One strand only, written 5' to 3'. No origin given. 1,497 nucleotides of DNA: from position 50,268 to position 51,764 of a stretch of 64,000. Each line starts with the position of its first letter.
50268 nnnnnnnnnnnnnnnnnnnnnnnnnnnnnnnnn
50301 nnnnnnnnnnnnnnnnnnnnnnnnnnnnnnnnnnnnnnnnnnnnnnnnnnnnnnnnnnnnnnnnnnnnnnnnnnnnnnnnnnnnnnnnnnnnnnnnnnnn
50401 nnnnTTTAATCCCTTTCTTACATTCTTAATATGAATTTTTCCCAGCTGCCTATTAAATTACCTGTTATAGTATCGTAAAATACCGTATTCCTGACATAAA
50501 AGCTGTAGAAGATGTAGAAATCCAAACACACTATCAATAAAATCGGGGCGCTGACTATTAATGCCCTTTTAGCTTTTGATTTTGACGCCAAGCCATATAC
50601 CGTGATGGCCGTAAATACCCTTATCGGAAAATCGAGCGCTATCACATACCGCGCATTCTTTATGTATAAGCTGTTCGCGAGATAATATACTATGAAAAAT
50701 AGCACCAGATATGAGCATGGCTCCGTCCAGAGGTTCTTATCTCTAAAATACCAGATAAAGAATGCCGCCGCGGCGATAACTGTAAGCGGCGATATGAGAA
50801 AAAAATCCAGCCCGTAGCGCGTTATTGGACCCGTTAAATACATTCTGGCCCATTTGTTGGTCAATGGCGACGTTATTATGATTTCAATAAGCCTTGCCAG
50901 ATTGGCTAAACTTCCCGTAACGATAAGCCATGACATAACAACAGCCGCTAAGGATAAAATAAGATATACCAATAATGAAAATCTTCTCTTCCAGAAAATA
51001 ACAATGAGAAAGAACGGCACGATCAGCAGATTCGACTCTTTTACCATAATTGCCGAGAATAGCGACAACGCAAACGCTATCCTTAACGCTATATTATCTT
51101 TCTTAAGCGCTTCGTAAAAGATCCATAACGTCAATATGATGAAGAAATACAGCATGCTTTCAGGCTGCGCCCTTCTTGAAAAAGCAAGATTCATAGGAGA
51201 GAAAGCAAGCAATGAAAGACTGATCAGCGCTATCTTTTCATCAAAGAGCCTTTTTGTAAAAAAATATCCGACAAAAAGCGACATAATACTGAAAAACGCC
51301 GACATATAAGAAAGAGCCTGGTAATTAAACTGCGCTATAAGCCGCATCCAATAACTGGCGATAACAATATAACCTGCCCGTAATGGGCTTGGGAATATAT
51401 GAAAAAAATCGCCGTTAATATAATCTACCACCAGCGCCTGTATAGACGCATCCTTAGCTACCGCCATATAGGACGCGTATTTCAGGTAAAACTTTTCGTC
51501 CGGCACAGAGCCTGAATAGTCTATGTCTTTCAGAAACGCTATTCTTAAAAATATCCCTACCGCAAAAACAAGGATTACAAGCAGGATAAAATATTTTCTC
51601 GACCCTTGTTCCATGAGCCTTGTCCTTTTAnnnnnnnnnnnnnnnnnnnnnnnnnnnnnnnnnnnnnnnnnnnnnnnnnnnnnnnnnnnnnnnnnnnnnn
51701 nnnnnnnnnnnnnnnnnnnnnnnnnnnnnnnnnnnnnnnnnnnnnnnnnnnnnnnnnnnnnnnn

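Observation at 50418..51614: ArnT/PMT-like GT-C membrane glycosyltransferase inserted between acsB and acsC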

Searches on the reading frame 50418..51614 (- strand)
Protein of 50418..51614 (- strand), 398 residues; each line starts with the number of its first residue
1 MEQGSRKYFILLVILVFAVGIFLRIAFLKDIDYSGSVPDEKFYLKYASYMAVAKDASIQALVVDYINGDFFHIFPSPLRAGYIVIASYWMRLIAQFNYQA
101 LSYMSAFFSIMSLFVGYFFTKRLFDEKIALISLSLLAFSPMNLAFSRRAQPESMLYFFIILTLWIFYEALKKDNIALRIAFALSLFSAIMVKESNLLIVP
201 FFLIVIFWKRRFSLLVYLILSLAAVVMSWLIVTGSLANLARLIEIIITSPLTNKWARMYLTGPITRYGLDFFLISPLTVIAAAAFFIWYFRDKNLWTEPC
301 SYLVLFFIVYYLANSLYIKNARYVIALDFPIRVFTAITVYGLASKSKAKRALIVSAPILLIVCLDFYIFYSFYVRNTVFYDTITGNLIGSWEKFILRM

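Call 3: search_protein_families(library=pfam, proteins=[window:50418-51614:-], max_evalue=10)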
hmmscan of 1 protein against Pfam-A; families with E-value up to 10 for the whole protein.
window:50418-51614:- (398 aa): 3 families
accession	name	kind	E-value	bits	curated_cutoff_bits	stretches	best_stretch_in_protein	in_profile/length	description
PF13231.12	PMT_2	-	6e-10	40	26.1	1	86-228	10-155/160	Dolichyl-phosphate-mannose-protein mannosyltransferase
PF02366.24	PMT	-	0.00011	22.3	22.7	1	22-225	12-214/245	Dolichyl-phosphate-mannose-protein mannosyltransferase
PF02180.22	BH4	-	0.66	10.2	20.5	1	57-67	4-14/26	Bcl-2 homology region 4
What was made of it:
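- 50418..51614 (-): Gene for a 398-aa minimal GT-C (PMT_2-type) membrane glycosyltransferase. PMT_2 scores 40 bits against a 26.1 cut-off (call 3).
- On GT-C superfamily, PMT_2 type (Pfam PF13231): 40.0 bits against 26.1, residues 86-228 (call 3).
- On GT39 protein O-mannosyltransferase (PMT, PF02366): 22.3 bits against a 22.7 cut-off, which is borderline (call 3). No MIR hit even at E<=10 (call 3).
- On TMTC-like PMT_2 + TPR transferases: No TPR hit in this protein (call 3).
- Closest known: ArnT. Same: Membership of the PMT_2/PMT sequence superfamily (call 3).
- Closest known: Protein O-mannosyltransferases: PMT. Same: The PMT HMM aligns over residues 22-225 (call 3).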

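Call 4: search_protein_families(library=ncbifam, proteins=[window:50418-51614:-], max_evalue=10)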
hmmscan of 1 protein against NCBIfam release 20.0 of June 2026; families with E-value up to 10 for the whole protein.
window:50418-51614:- (398 aa): 1 family
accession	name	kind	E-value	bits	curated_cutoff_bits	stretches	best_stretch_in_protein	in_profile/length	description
TIGR03663.1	TIGR03663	subfamily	0.029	13.4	126.25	1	114-374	85-371/435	flippase activity-associated protein Agl23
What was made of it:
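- On Agl23 (TIGR03663): 13.4 bits against 126.25 (call 4).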

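Call 5: search_solved_structures(query=window:50418-51614:-, max_evalue=10, show_alignments=2)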
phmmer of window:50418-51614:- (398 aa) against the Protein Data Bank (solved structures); distinct sequences matched with E-value up to 10: 0.

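Call 6: find_homologous_proteins(query=window:50418-51614:-, max_evalue=0.001)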
Query window:50418-51614:- (398 aa): 14 proteins with E <= 0.001 among 8000 candidates.
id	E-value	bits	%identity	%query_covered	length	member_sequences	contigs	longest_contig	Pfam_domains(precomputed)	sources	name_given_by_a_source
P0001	1.1e-127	445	56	97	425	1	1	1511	PF13231.13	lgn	-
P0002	2.7e-120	421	57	92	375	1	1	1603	PF13231.13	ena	-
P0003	7.4e-85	304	43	98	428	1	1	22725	PF13231.13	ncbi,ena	-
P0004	1.1e-84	303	44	95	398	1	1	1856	PF13231.13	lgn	-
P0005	3.6e-84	302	43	97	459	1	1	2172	PF13231.13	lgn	-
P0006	4.7e-83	298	45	97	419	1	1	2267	PF13231.13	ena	-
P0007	1.2e-82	297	43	98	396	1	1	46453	PF13231.13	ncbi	ncbi:MAG: glycosyltransferase family 39 protein [Candidatus Omnitrophota bacterium]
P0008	5.9e-81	291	43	98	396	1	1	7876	PF13231.13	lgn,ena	-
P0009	1.9e-77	279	41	97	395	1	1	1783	PF13231.13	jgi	jgi:4-amino-4-deoxy-L-arabinose transferase-like glycosyltransferase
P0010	2.3e-76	276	40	99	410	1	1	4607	PF02366.25,PF13231.13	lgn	-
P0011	3.2e-42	164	31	94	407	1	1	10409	PF13231.13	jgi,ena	-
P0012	1.1e-35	142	26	86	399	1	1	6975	PF13231.13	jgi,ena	-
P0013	3.1e-31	127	35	70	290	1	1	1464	PF13231.13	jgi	jgi:4-amino-4-deoxy-L-arabinose transferase-like glycosyltransferase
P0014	6.6e-4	37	32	26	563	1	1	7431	PF02366.25,PF13231.13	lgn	-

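Call 8: find_encoding_contigs(protein=P0007, flank=10000, max_places=3)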
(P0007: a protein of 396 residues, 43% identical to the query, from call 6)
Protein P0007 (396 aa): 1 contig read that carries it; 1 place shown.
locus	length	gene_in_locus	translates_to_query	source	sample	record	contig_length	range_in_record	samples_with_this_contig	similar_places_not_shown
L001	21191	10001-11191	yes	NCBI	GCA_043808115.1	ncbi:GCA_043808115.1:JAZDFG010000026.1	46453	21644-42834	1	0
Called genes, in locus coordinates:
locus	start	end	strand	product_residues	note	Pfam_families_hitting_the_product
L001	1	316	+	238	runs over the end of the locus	PF05175:MTS, PF06325:PrmA (weak), PF01170:UPF0020 (weak), PF01209:Ubie_methyltran (weak), PF09445:Methyltransf_15 (faint), PF13847:Methyltransf_31, PF13649:Methyltransf_25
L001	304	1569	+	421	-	PF00275:EPSP_synthase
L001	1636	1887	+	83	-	PF00886:Ribosomal_S16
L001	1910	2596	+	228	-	PF01746:tRNA_m1G_MT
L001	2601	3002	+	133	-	PF01245:Ribosomal_L19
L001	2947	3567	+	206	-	PF01351:RNase_HII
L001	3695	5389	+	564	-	PF01268:FTHFS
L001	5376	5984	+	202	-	PF04961:FTCD_C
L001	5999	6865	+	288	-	PF00763:THF_DHG_CYH, PF02882:THF_DHG_CYH_C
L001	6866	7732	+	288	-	PF02219:MTHFR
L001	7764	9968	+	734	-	PF18537:CODH_A_N, PF03598:CdhC, PF19436:ACS_CODH_B_C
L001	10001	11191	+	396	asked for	PF13231:PMT_2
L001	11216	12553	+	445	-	PF04060:FeS, PF03599:CdhD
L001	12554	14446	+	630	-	PF00111:Fer2, PF17650:RACo_linker, PF17651:Raco_middle, PF14574:RACo_C_ter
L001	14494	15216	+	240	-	-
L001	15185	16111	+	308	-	PF03599:CdhD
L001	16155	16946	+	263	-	PF03599:CdhD (weak), PF00809:Pterin_bind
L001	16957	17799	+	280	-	PF02548:Pantoate_transf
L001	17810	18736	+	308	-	PF02558:ApbA, PF08546:ApbA_C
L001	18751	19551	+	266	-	PF00809:Pterin_bind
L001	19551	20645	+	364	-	PF01656:CbiA (weak), PF13500:AAA_26, PF07085:DRTGG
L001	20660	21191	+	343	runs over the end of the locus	PF02424:ApbE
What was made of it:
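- Closest known: Canonical bacterial acs gene cluster. Same: The same order is seen in L001 (call 8).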

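Call 9: find_encoding_contigs(protein=P0003, flank=10000, max_places=3)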
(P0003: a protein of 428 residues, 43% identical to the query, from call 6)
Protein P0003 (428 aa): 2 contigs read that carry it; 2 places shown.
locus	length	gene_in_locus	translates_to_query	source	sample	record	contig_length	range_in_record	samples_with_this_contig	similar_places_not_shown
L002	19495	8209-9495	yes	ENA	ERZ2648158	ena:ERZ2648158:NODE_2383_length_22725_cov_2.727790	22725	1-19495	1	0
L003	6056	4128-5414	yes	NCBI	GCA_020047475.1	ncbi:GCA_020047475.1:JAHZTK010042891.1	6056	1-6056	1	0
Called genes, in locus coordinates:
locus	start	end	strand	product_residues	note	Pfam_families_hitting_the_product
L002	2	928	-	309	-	?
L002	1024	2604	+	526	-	PF22680:Glyco_hydro_123_N_2 (faint), PF13320:GH123_cat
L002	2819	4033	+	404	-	-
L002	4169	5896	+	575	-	-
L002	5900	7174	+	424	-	PF02310:B12-binding, PF04055:Radical_SAM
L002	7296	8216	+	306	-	PF13489:Methyltransf_23, PF07021:MetW (weak), PF08241:Methyltransf_11, PF08242:Methyltransf_12, PF13649:Methyltransf_25, PF13847:Methyltransf_31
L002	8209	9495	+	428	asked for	PF13231:PMT_2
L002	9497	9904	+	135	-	-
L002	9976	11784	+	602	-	PF00515:TPR_1, PF13181:TPR_8 (weak), PF13414:TPR_11, PF13432:TPR_16 (weak), PF00515:TPR_1 (weak), PF13431:TPR_17 (weak), PF14559:TPR_19 (weak), PF07719:TPR_2 (weak), +10 more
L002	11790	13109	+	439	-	-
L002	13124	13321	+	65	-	-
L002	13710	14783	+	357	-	PF13374:TPR_10 (faint), PF13371:TPR_9 (faint), PF13428:TPR_14 (faint), PF00515:TPR_1 (weak), PF07719:TPR_2 (weak), PF13181:TPR_8 (weak), PF13424:TPR_12 (weak), PF13432:TPR_16, +4 more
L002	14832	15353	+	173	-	PF07719:TPR_2 (weak), PF13371:TPR_9, PF13414:TPR_11 (weak), PF13432:TPR_16, PF14559:TPR_19, PF13424:TPR_12 (weak), PF00515:TPR_1, PF07719:TPR_2 (weak), +5 more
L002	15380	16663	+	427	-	-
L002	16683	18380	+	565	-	-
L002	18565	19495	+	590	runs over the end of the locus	PF13231:PMT_2, PF13374:TPR_10 (faint), PF13176:TPR_7 (faint), PF13414:TPR_11, PF13424:TPR_12, PF00515:TPR_1, PF07719:TPR_2 (weak), PF13181:TPR_8 (weak), +5 more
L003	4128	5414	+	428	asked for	PF13231:PMT_2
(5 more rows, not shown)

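Call 10: find_encoding_contigs(protein=P0008, flank=10000, max_places=3)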
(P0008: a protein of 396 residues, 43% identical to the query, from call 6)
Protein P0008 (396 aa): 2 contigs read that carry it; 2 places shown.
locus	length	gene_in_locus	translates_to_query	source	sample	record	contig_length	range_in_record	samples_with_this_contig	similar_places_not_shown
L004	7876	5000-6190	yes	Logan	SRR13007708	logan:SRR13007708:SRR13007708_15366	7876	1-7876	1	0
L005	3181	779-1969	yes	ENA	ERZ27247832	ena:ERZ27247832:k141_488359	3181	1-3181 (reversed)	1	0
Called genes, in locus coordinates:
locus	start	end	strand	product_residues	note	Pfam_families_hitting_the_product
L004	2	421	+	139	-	?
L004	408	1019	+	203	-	PF04961:FTCD_C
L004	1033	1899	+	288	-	PF00763:THF_DHG_CYH, PF02882:THF_DHG_CYH_C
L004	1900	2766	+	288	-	PF02219:MTHFR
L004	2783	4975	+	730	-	PF18537:CODH_A_N, PF03598:CdhC, PF19436:ACS_CODH_B_C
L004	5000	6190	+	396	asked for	PF13231:PMT_2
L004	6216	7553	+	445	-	PF04060:FeS, PF03599:CdhD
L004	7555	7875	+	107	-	?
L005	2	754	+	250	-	?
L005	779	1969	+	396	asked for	PF13231:PMT_2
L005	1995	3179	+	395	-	?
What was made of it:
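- Orthologs diverged to 43% identity at the same site (calls 8, 10).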

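Call 16: find_related_loci(query=A2, collection=genome_contigs, flank=6000)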
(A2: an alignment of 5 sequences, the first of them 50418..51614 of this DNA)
Query A2 (398 aa) in genome_contigs; peptide patterns used: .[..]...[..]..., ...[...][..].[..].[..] (x = any residue, [..] = any of these).
269 stretches matched a pattern, but none encodes a relative of the query by tblastn (E <= 1e-3).
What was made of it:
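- Tried and rejected: The second (A2) gave 269 pattern matches but no true relative (call 16).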

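Call 25: find_encoding_contigs(protein=P0001, flank=10000, max_places=3)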
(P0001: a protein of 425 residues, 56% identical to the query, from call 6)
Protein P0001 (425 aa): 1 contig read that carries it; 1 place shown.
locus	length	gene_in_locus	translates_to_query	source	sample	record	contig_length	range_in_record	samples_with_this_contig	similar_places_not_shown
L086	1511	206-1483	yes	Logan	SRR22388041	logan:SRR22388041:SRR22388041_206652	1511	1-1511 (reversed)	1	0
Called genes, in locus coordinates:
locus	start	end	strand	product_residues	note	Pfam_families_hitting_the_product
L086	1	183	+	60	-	?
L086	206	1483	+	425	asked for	PF13231:PMT_2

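Call 26: find_encoding_contigs(protein=P0002, flank=10000, max_places=3)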
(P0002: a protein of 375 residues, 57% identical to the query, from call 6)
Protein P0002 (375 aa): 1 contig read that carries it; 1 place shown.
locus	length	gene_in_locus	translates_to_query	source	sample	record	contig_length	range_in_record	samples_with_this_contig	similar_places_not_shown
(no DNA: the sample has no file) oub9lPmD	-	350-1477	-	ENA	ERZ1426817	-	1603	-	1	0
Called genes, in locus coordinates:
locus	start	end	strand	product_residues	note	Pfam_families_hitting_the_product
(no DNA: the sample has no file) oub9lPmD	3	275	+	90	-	?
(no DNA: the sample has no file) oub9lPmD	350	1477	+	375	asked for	PF13231:PMT_2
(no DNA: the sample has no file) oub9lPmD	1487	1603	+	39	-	?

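Call 27: find_encoding_contigs(protein=P0010, flank=10000, max_places=3)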
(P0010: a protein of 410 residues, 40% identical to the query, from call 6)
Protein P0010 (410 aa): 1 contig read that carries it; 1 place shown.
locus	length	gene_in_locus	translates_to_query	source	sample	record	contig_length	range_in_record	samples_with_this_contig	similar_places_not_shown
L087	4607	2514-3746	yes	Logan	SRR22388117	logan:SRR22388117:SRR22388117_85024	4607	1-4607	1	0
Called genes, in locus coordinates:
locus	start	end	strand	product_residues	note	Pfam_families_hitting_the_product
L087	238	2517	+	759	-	PF08409:TMTC_DUF1736, PF07719:TPR_2 (faint), PF13424:TPR_12 (faint), PF00515:TPR_1 (faint), PF13181:TPR_8 (faint), PF13432:TPR_16 (weak)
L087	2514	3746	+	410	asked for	PF02366:PMT, PF13231:PMT_2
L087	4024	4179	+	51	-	-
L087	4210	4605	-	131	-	?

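Call 28: find_encoding_contigs(protein=P0011, flank=10000, max_places=3)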
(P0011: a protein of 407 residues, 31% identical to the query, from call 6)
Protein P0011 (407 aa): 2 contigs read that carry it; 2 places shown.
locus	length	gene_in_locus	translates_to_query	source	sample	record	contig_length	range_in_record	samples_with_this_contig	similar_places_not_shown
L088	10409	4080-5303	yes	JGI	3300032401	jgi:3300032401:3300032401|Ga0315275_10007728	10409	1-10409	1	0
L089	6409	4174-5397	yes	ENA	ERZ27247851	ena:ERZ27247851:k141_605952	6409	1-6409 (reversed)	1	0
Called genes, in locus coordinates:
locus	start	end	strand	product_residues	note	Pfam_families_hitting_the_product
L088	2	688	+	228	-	?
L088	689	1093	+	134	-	PF01288:HPPK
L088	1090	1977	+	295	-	PF02569:Pantoate_ligase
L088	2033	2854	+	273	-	PF01113:DapB_N (weak), PF01408:GFO_IDH_MocA, PF03807:F420_oxidored, PF03447:NAD_binding_3, PF01958:Asp_DH_C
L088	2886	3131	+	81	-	-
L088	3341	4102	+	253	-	PF00535:Glycos_transf_2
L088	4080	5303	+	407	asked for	PF13231:PMT_2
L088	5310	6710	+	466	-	PF02310:B12-binding, PF04055:Radical_SAM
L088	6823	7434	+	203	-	PF01209:Ubie_methyltran (weak), PF13489:Methyltransf_23, PF13847:Methyltransf_31, PF08241:Methyltransf_11, PF08242:Methyltransf_12, PF13649:Methyltransf_25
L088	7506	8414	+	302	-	PF13489:Methyltransf_23, PF08241:Methyltransf_11, PF08242:Methyltransf_12, PF13649:Methyltransf_25, PF13847:Methyltransf_31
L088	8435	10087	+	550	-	-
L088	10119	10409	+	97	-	?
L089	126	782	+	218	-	PF00155:Aminotran_1_2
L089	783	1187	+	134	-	PF01288:HPPK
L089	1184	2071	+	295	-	PF02569:Pantoate_ligase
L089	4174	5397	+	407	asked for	PF13231:PMT_2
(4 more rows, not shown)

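Call 30: predict_structure(alignment_id=A1)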
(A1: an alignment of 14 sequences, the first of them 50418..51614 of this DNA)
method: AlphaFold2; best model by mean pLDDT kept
length: 398 residues; sequences in the alignment: 14
mean_pLDDT: 89.2   pTM: 0.90
mean pLDDT of the five models: 89.2, 87.4, 84.7, 83.0, 82.2
residues with pLDDT >= 90: 268; 70-90: 100; 50-70: 29; < 50: 1
segments of 3 or more residues with pLDDT < 50: none
pLDDT, mean of each block of 10 residues (from residue 1): 79 96 89 68 93 94 88 85 97 95 96 98 96 96 89 95 98 95 98 93 97 97 97 95 89 79 78 89 96 94 97 81 88 96 78 86 92 70 61 62
secondary structure, 60 per line:
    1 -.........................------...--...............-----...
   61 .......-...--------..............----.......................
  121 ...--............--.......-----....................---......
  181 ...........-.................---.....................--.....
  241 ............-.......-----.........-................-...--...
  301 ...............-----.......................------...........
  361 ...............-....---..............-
elements in order: H2-26 H38-52 H58-67 H80-93 H98-123 H126-137 H140-146 H152-171 H175-191 H193-209 H213-233 H236-252 H254-260 H266-274 H276-291 H298-315 H321-343 H350-375 H377-380 H384-397
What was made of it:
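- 50418..51614 (-): The AlphaFold2 model has pLDDT 89.2 and pTM 0.90 and is all-helical (call 30).
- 51486..51506 (-): Codons for VPDEKFY (residues 37-43), holding the putative catalytic D39-E40 at the start of the first external-loop helix. A helix begins at residue 38, directly after TM1 (residues 2-26) (call 30).
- On GT-C superfamily, PMT_2 type (Pfam PF13231): AlphaFold2 model with pLDDT 89.2 and pTM 0.90 (call 30). The motif begins the helix that follows TM1 (call 30).
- On GT39 protein O-mannosyltransferase (PMT, PF02366): The protein is 398 aa with helices throughout (call 30).
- On ArnT (GT83): The protein is 398 aa and the last predicted helix ends at residue 397 (call 30).
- Closest known: ArnT. 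Different: Predicted helices run to the C-terminus, leaving no room for a periplasmic C-terminal domain (call 30).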

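Call 32: find_encoding_contigs(protein=P0012, flank=10000, max_places=3)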
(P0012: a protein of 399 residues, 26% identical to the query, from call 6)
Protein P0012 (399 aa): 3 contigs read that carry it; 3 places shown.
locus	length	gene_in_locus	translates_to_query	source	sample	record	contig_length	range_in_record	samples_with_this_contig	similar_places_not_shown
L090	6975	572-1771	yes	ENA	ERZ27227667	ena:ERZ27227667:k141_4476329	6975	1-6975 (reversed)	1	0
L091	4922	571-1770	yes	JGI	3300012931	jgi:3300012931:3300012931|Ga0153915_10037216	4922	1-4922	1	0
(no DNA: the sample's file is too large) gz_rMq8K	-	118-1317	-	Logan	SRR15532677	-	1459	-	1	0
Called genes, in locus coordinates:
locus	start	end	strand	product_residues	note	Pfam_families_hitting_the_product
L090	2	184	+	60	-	?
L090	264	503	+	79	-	-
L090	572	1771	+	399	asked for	PF13231:PMT_2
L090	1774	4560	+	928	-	PF00005:ABC_tran (faint), PF02463:SMC_N (faint), PF13191:AAA_16 (faint), PF13304:AAA_21 (faint), PF13555:AAA_29 (faint), PF17760:UvrA_inter, PF17755:UvrA_DNA-bind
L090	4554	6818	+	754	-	PF09976:TPR_21 (faint), PF12895:ANAPC3 (faint), PF13428:TPR_14 (faint), PF13432:TPR_16 (weak), PF13424:TPR_12 (weak), PF13525:YfiO (weak), PF13424:TPR_12, PF13432:TPR_16 (weak), +10 more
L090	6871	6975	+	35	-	?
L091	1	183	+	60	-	?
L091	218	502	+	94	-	-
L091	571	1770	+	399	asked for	PF13231:PMT_2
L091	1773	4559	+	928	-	PF00005:ABC_tran (faint), PF02463:SMC_N (faint), PF13191:AAA_16 (faint), PF13304:AAA_21 (faint), PF13555:AAA_29 (faint), PF17760:UvrA_inter, PF17755:UvrA_DNA-bind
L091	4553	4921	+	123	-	?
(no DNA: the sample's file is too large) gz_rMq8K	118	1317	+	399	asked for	PF13231:PMT_2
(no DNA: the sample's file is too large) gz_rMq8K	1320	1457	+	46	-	?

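Call 33: find_encoding_contigs(protein=P0006, flank=10000, max_places=3)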
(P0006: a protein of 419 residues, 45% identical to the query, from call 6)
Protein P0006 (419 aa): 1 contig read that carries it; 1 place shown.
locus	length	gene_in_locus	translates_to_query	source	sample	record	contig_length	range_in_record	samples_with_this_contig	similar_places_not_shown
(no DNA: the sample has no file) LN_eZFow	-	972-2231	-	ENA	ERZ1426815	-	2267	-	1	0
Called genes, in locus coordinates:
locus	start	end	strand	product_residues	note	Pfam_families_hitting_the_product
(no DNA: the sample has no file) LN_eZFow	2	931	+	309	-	?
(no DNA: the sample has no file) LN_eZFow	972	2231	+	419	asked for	PF13231:PMT_2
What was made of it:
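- Tried and rejected: Contexts of P0002 and P0006 could not be read because no DNA is held for them (calls 26, 33).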

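Call 34: find_encoding_contigs(protein=P0004, flank=10000, max_places=2)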
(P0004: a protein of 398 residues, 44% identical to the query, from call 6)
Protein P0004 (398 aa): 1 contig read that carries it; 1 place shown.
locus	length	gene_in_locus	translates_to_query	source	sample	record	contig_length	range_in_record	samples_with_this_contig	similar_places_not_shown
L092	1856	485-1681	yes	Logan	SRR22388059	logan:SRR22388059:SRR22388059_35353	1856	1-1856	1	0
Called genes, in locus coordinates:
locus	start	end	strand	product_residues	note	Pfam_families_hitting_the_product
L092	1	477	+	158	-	?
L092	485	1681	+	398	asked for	PF13231:PMT_2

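Call 35: find_encoding_contigs(protein=P0005, flank=10000, max_places=2)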
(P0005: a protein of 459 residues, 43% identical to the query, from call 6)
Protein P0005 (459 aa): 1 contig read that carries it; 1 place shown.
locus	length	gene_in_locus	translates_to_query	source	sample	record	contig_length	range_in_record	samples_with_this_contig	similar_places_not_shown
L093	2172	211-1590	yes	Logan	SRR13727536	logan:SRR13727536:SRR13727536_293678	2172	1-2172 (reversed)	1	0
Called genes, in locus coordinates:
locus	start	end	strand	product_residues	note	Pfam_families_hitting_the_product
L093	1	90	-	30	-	?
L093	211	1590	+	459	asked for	PF13231:PMT_2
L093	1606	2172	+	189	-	?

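Call 36: find_encoding_contigs(protein=P0009, flank=10000, max_places=2)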
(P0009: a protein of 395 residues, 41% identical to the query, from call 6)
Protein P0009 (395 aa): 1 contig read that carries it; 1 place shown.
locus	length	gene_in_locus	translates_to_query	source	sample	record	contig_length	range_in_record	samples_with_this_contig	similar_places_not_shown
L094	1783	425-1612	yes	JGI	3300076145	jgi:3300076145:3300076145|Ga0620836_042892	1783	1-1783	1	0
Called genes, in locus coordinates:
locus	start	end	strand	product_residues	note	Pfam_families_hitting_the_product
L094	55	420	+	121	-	-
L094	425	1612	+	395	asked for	PF13231:PMT_2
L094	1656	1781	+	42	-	?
